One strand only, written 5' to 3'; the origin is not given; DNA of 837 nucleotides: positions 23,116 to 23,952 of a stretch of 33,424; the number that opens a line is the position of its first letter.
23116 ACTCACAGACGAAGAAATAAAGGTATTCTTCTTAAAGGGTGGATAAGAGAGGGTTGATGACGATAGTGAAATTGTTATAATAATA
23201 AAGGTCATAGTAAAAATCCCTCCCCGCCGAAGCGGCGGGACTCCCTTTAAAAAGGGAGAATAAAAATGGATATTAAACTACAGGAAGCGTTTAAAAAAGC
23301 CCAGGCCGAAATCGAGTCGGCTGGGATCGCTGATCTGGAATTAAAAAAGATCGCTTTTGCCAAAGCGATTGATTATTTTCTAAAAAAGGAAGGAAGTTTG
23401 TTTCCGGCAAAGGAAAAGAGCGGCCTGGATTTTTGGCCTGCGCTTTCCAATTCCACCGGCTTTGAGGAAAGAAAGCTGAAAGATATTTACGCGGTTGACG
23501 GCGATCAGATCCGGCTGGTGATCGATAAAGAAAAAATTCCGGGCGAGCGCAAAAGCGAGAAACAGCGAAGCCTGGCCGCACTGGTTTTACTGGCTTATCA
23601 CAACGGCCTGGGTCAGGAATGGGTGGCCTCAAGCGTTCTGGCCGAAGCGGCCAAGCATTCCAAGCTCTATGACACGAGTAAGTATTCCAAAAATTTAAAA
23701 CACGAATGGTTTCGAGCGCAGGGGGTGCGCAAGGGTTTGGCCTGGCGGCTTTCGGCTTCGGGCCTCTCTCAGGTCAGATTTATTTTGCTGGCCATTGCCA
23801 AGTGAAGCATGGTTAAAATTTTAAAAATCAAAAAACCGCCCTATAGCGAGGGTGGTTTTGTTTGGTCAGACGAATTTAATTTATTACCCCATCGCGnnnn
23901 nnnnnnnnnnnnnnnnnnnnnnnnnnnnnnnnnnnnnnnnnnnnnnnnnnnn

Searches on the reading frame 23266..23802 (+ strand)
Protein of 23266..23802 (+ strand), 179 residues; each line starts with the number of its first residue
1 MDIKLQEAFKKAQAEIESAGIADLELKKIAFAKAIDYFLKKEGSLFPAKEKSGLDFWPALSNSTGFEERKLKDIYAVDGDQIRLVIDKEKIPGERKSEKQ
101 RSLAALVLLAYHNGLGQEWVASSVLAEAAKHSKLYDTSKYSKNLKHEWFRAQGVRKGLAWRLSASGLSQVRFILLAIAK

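Call 10: search_protein_families(library=pfam, proteins=[window:23266-23802:+], max_evalue=1)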
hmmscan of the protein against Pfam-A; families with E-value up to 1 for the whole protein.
window:23266-23802:+ (179 aa): 2 families
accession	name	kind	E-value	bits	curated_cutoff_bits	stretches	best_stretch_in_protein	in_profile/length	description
PF17573.8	GA-like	-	0.14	12.4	25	1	4-35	7-39/50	GA-like domain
PF19960.5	EAD7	-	0.21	11.8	32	1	83-106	20-43/62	Effector-associated domain 7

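Call 39: find_encoding_contigs(protein=window:23266-23802:+, flank=3000, max_places=10)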
Protein window:23266-23802:+ (179 aa): 1 contig read that carries it; 1 place shown.
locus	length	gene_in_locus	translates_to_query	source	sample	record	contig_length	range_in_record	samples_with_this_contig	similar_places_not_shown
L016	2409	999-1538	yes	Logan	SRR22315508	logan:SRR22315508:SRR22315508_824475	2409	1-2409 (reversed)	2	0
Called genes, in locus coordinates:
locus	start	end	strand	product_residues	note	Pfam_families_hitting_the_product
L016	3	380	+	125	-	?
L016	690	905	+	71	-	-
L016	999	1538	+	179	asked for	-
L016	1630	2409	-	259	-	?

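Call 42: find_homologous_proteins(query=window:23266-23802:+, max_evalue=0.01)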
Query window:23266-23802:+ (179 aa): 29 proteins with E <= 0.01 among 398 candidates.
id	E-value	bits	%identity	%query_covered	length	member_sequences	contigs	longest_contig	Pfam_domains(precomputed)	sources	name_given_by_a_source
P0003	4.1e-108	377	100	100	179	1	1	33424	-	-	-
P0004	3.1e-63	231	61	100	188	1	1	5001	-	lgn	-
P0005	2.7e-60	221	57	99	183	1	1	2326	-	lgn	-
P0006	2.1e-55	205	55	100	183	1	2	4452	-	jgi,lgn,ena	-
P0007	3.1e-55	205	55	100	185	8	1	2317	-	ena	-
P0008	5.3e-55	204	54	100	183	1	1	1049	-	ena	-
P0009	1.1e-54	203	55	99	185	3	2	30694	-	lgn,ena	-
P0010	2.0e-54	202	55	100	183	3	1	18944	-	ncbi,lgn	-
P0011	6.4e-53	197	55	99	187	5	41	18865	-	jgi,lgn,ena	-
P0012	3.7e-52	195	56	99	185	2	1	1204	-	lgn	-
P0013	5.1e-52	194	54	100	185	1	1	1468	-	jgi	jgi:hypothetical protein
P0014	6.3e-52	194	54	100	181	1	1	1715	-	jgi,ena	-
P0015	6.3e-52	194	56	100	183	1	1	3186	-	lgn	-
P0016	3.5e-51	191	54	100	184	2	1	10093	-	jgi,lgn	jgi:hypothetical protein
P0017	3.2e-50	188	53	100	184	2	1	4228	-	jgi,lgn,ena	-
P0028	6.4e-44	168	47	100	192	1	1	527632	-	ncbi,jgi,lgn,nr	ncbi:MAG: hypothetical protein MUC35_05745 [Candidatus Margulisbacteria bacterium]|jgi:hypothetical 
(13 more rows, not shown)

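Call 43: find_encoding_contigs(protein=P0004, flank=3000, max_places=3)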
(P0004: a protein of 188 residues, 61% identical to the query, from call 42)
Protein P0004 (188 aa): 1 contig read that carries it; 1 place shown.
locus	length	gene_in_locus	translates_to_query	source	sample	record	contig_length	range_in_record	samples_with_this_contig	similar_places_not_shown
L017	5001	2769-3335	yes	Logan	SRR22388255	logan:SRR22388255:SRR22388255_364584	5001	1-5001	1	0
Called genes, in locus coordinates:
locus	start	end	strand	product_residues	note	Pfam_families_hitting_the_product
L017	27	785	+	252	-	PF08843:AbiEii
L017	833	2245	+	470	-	PF12161:HsdM_N, PF02384:N6_Mtase, PF01170:UPF0020, PF20473:MmeI_Mtase (weak), PF07669:Eco57I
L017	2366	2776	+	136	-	-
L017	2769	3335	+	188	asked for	-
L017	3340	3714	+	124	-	-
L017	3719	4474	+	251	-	-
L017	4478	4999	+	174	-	?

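Call 44: find_encoding_contigs(protein=P0009, flank=3000, max_places=3)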
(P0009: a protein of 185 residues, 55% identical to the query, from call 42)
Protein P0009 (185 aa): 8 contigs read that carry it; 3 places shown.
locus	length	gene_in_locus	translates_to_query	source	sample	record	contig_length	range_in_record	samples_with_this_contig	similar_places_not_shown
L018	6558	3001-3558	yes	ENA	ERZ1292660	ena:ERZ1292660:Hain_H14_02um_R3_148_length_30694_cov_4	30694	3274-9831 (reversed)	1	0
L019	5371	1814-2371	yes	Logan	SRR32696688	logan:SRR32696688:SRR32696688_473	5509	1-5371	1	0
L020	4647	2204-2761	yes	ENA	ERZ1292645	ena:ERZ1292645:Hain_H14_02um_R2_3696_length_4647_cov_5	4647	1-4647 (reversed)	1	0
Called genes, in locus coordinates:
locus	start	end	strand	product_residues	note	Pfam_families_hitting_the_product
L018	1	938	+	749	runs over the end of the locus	PF13588:HSDR_N_2, PF04313:HSDR_N, PF00270:DEAD, PF04851:ResIII, PF18766:SWI2_SNF2, PF00271:Helicase_C (weak), PF08463:EcoEI_R_C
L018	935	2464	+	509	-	PF12161:HsdM_N, PF02384:N6_Mtase, PF07669:Eco57I (weak), PF01170:UPF0020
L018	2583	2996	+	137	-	-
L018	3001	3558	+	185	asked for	-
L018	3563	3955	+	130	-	-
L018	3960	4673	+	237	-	-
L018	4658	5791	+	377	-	PF01420:Methylase_S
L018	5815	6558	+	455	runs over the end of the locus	-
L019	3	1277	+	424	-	?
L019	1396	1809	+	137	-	-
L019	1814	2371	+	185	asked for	-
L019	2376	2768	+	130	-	-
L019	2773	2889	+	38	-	-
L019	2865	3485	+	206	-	-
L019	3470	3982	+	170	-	PF01420:Methylase_S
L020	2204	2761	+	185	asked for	-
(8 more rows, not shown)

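Call 45: find_encoding_contigs(protein=P0010, flank=3000, max_places=3)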
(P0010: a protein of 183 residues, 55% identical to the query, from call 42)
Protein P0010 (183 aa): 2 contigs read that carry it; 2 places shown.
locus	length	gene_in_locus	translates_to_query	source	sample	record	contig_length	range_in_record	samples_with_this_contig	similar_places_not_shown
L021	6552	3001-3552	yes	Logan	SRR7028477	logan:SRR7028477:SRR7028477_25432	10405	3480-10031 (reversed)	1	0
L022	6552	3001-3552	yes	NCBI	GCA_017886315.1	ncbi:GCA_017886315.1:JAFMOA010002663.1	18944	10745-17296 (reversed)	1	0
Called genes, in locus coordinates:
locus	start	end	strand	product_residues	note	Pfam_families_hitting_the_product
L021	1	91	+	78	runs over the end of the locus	-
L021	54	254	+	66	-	-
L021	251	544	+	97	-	-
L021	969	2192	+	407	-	PF07508:Recombinase, PF13408:Zn_ribbon_recom (faint)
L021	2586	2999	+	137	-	-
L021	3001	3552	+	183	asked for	-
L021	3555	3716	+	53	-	-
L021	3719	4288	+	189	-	-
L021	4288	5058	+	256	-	-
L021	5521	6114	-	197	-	-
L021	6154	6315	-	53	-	-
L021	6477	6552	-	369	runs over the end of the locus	PF08271:Zn_Ribbon_TF (faint)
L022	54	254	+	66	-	-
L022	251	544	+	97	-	-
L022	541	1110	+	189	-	PF00239:Resolvase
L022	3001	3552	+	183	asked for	-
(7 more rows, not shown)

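Call 46: find_encoding_contigs(protein=P0028, flank=3000, max_places=3)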
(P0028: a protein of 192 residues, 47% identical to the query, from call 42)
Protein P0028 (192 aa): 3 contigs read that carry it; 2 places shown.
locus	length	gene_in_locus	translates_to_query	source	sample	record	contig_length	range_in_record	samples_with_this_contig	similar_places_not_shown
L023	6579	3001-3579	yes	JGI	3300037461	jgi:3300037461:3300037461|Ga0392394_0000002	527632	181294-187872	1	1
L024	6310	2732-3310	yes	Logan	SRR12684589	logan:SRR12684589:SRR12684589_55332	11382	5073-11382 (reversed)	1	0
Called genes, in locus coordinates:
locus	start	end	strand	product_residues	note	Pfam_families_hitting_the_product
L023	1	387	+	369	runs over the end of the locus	PF13593:SBF_like, PF01758:SBF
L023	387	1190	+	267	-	PF01135:PCMT, PF01209:Ubie_methyltran, PF05175:MTS, PF06325:PrmA, PF13489:Methyltransf_23, PF13847:Methyltransf_31, PF08241:Methyltransf_11, PF08242:Methyltransf_12, +6 more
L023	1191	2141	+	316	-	PF03773:ArsP_1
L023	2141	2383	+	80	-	PF13192:Thioredoxin_3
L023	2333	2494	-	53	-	-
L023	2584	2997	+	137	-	-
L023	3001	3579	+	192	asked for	-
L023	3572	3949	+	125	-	-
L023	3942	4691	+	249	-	-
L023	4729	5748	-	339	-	PF01594:AI-2E_transport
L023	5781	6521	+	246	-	PF27246:MJ1433_N, PF27232:MJ1433_C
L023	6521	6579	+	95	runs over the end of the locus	PF00462:Glutaredoxin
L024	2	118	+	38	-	?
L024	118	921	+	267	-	PF01135:PCMT, PF01209:Ubie_methyltran, PF05175:MTS, PF06325:PrmA, PF13489:Methyltransf_23, PF13847:Methyltransf_31, PF08241:Methyltransf_11, PF08242:Methyltransf_12, +6 more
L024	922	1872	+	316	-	PF03773:ArsP_1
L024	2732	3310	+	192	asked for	-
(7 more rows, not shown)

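Call 51: find_homologous_proteins(query=L018:2583-2993:+, max_evalue=0.001)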
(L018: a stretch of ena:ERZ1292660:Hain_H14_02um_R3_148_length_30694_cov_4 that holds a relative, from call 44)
Query L018:2583-2993:+ (137 aa): 24 proteins with E <= 0.001 among 34 candidates.
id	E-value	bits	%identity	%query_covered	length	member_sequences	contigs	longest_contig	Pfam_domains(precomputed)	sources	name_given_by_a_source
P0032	1.9e-78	279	94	100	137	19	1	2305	-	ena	-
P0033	3.8e-62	226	77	100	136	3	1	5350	-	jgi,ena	-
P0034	1.1e-61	224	77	100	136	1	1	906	-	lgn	-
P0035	6.1e-61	222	74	100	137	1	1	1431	-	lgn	-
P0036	6.6e-61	222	75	100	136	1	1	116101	-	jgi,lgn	jgi:hypothetical protein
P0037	5.9e-60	219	74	100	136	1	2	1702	-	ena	-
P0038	3.8e-59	216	76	100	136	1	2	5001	-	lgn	-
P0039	8.2e-58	212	72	100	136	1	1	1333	-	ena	-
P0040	1.0e-57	212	74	99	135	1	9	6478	-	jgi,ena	-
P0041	2.2e-56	207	72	100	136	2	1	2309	-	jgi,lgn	jgi:hypothetical protein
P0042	3.2e-56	207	72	100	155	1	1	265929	-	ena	-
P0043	9.3e-55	202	70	100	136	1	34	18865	-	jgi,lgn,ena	-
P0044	1.5e-54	201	71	100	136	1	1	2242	-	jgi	-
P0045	4.3e-54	200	71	99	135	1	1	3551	-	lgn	-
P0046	7.7e-54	199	68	100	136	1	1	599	-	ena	-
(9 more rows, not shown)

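Call 55: find_related_loci(query=A1, collection=genome_contigs, flank=4000)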
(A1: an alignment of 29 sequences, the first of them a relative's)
Query A1 (179 aa) in genome_contigs; peptide patterns used: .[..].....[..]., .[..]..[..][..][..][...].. (x = any residue, [..] = any of these).
33 stretches matched a pattern; 4 encode a relative of the query (tblastn E <= 1e-3); 4 distinct loci.
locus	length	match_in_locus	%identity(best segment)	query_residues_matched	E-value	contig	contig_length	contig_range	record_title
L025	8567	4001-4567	47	1-179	6e-54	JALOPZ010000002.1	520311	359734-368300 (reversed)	MAG: Candidatus Margulisiibacteriota bacterium isolate Prado142 scaffold_1, whole genome shotgun sequence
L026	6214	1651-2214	45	1-178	3e-45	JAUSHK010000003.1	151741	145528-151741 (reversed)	MAG: Candidatus Jorgensenbacteria bacterium isolate E14_metabat.bin.188 E14_k141_1061431, whole genome shotgun sequence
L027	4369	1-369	55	55-179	8e-43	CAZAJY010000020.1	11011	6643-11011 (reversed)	MAG TPA_asm: uncultured Candidatus Saccharibacteria bacterium isolate SRP178699_co1_453 genome assembly, contig: NODE_81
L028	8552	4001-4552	41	1-174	3e-41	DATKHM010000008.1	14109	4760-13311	MAG TPA_asm: Candidatus Paceibacterota bacterium isolate SMAG_U14577 k141_41715, whole genome shotgun sequence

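Call 56: find_related_loci(query=A1, collection=metagenome_contigs, flank=3000)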
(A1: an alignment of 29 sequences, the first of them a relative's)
Query A1 (179 aa) in metagenome_contigs; peptide patterns used: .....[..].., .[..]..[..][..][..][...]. (x = any residue, [..] = any of these).
310 stretches matched a pattern; 31 encode a relative of the query (tblastn E <= 1e-3); 31 distinct loci.
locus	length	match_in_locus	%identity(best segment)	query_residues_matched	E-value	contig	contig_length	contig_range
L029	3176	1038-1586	55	1-179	2e-64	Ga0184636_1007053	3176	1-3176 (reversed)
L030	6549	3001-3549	56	1-179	1e-63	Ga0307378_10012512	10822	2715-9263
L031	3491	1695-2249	56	1-179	2e-63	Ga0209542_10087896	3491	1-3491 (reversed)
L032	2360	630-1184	55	1-179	1e-63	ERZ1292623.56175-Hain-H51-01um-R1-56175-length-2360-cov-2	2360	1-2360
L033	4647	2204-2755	55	1-178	1e-62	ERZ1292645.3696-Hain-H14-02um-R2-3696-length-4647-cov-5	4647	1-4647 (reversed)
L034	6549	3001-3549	55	1-179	3e-62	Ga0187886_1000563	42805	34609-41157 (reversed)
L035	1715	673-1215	54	1-179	4e-63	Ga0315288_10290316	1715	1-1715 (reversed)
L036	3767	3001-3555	53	1-179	3e-61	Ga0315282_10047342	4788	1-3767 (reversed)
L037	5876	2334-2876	53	1-177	4e-60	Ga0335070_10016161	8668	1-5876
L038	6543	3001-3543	55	1-177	5e-60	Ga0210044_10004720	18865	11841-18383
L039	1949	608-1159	53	1-179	4e-61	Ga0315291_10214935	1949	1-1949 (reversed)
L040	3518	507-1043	54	1-174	1e-59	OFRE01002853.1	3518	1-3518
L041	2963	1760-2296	54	1-174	1e-59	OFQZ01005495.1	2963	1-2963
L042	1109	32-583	54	1-179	6e-63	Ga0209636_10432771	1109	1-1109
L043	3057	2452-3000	51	1-179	2e-58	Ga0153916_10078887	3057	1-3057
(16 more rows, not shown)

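Call 61: search_protein_families(library=phrogs, proteins=[window:23266-23802:+, L018:2583-2993:+], max_evalue=1)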
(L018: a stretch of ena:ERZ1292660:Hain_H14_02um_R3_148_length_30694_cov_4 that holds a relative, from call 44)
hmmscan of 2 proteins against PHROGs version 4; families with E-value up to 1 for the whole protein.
window:23266-23802:+ (179 aa): 0 families

L018:2583-2993:+ (137 aa): 0 families

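Call 62: search_protein_families(library=ncbifam, proteins=[window:23266-23802:+, L018:2583-2993:+], max_evalue=1)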
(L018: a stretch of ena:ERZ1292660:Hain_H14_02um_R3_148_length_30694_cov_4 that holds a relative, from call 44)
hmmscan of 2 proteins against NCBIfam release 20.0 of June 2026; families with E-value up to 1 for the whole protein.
window:23266-23802:+ (179 aa): 0 families

L018:2583-2993:+ (137 aa): 0 families

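Call 74: find_related_loci(query=A1, collection=viral_contigs, flank=3000)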
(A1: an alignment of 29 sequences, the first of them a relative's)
Query A1 (179 aa) in viral_contigs; peptide patterns used: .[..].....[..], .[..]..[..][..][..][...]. (x = any residue, [..] = any of these).
22 stretches matched a pattern, but none encodes a relative of the query by tblastn (E <= 1e-3).

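Call 75: predict_structure(alignment_id=A1)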
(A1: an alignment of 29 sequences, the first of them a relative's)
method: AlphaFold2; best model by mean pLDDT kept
length: 179 residues; sequences in the alignment: 29
mean_pLDDT: 84.1   pTM: 0.67
mean pLDDT of the five models: 84.1, 82.4, 79.5, 78.5, 71.3
residues with pLDDT >= 90: 67; 70-90: 96; 50-70: 8; < 50: 8
segments of 3 or more residues with pLDDT < 50: 43-50
pLDDT, mean of each block of 10 residues (from residue 1): 78 85 85 81 45 76 91 89 87 90 94 90 87 78 90 85 93 90
secondary structure, 60 per line:
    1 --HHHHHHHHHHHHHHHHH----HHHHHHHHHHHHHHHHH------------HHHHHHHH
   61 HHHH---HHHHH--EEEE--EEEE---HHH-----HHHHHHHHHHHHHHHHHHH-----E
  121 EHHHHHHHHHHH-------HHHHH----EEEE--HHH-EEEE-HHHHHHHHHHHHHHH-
elements in order: H3-19 H24-40 H53-64 H68-72 E75-78 E81-84 H96-114 H122-132 H140-144 E149-152 E159-162 H164-178

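Call 77: fold_search(model_id=the predicted structure, library=pdb)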
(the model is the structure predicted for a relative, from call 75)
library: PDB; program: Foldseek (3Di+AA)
matches with E <= 10: 341; with E <= 0.001: 0
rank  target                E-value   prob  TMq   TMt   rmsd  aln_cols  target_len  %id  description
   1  3pqj_A                5.9e-01  0.82  0.31  0.53   4.1        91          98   13  Crystal Structure of the transcriptional repressor BigR from Xylella fastidiosa (released 2011-06-01)
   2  1u2w_C                5.9e-01  0.54  0.30  0.48  10.7       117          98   12  Crystal Structure of the Staphylococcus aureus pI258 CadC (released 2005-07-12)
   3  6pcp_B                6.3e-01  0.54  0.33  0.42  12.6       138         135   11  Mechanism for regulation of DNA binding of Bordetella bronchiseptica BpsR by 6-hydroxynicotinic acid (released 2019-11-06)
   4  4rs8_B                6.6e-01  0.85  0.32  0.62   2.9        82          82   13  Apo structure of novel pNOB8 plasmid centromere binding protein (released 2015-09-16)
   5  1tbx_B                7.8e-01  0.66  0.31  0.55   4.2        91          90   14  Crystal structure of SSV1 F-93 (released 2004-07-13)
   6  3pqj_D                8.2e-01  0.54  0.27  0.48   4.5        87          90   13  Crystal Structure of the transcriptional repressor BigR from Xylella fastidiosa (released 2011-06-01)
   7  4hbl_C                8.2e-01  0.54  0.29  0.36   4.9        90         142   20  Crystal structure of AbfR of Staphylococcus epidermidis (released 2013-01-02)
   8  3lfk_A                8.2e-01  0.25  0.27  0.35  10.5       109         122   19  A reported archaeal mechanosensitive channel is a structural homolog of MarR-like transcriptional regulators (released 2010-04-14)
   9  3f6v                  8.7e-01  0.60  0.29  0.48   6.9        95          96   18  Crystal structure of Possible transcriptional regulator for arsenical resistance (released 2008-11-25)
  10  4rs8_A                9.2e-01  0.84  0.32  0.63   2.8        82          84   13  Apo structure of novel pNOB8 plasmid centromere binding protein (released 2015-09-16)
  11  9h9y                  9.2e-01  0.66  0.32  0.51   4.3        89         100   10  Crystal structure of metal-free LmrR_V15Bpy variant BVS in a closed state (released 2025-03-05)
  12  3l09_C                9.2e-01  0.47  0.31  0.23   9.3       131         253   13  Crystal structure of Putative transcriptional regulator (JANN_22DEC04_CONTIG27_REVISED_GENE3569) from Jannaschia sp. C (released 2010-01-12)
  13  3f72_B                9.2e-01  0.33  0.30  0.45  15.9       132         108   12  Crystal Structure of the Staphylococcus aureus pI258 CadC Metal Binding Site 2 Mutant (released 2009-04-07)
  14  5k5q_A                9.7e-01  0.80  0.32  0.59   2.9        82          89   13  Structure of AspA-DNA complex: novel centromere bindng protein-centromere complex (released 2016-06-01)
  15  3pqj_B                9.7e-01  0.66  0.28  0.49   3.9        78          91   13  Crystal Structure of the transcriptional repressor BigR from Xylella fastidiosa (released 2011-06-01)
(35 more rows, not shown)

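Call 83: search_protein_families(library=padloc, proteins=[window:23266-23802:+, L018:2583-2993:+, L018:3563-3952:+, L018:3960-4670:+, L017:3340-3711:+, L017:3719-4471:+, L021:3719-4285:+, L021:4288-5055:+], max_evalue=0.1)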
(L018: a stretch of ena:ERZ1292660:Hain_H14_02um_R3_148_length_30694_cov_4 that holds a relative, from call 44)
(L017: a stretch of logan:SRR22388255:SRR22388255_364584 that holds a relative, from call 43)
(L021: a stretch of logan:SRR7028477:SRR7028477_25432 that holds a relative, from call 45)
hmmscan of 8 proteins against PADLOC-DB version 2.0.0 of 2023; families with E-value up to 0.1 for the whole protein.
window:23266-23802:+ (179 aa): 0 families

L018:2583-2993:+ (137 aa): 0 families

L018:3563-3952:+ (130 aa): 0 families

L018:3960-4670:+ (237 aa): 3 families
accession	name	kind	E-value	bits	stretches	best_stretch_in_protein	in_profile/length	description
PDLC04869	PDC-S05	-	1.9e-13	48.3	1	81-220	152-290/306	-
PDLC04879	PDC-S05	-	4e-10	37.6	1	91-219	149-274/285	-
PDLC03880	NsnC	-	0.011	13.4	1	112-193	121-209/242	-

L017:3340-3711:+ (124 aa): 0 families

L017:3719-4471:+ (251 aa): 0 families

L021:3719-4285:+ (189 aa): 0 families

L021:4288-5055:+ (256 aa): 0 families

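Call 84: search_protein_families(library=pfam, proteins=[L018:2583-2993:+, L018:3563-3952:+, L018:3960-4670:+, L017:3340-3711:+, L017:3719-4471:+, L021:3719-4285:+, L021:4288-5055:+], max_evalue=0.1)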
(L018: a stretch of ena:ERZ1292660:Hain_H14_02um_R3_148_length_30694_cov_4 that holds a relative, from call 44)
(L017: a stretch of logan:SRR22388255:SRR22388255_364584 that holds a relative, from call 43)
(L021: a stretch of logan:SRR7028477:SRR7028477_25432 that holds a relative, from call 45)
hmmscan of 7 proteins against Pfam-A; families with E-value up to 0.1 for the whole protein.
L018:2583-2993:+ (137 aa): 0 families

L018:3563-3952:+ (130 aa): 0 families

L018:3960-4670:+ (237 aa): 1 family
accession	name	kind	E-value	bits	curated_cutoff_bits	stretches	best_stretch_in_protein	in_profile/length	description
PF09289.16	FOLN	-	0.088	13.4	21.1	0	74-84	6-16/22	Follistatin/Osteonectin-like EGF domain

L017:3340-3711:+ (124 aa): 2 families
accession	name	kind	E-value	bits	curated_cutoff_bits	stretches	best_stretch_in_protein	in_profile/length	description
PF01047.28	MarR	-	0.012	16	24.6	1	90-118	31-59/59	MarR family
PF13463.12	HTH_27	-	0.031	15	22.2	1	93-119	35-61/68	Winged helix DNA-binding domain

L017:3719-4471:+ (251 aa): 1 family
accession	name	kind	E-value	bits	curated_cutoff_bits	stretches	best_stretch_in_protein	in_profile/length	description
PF01467.32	CTP_transf_like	-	0.097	13.3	21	0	102-193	23-106/133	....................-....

L021:3719-4285:+ (189 aa): 0 families

L021:4288-5055:+ (256 aa): 0 families
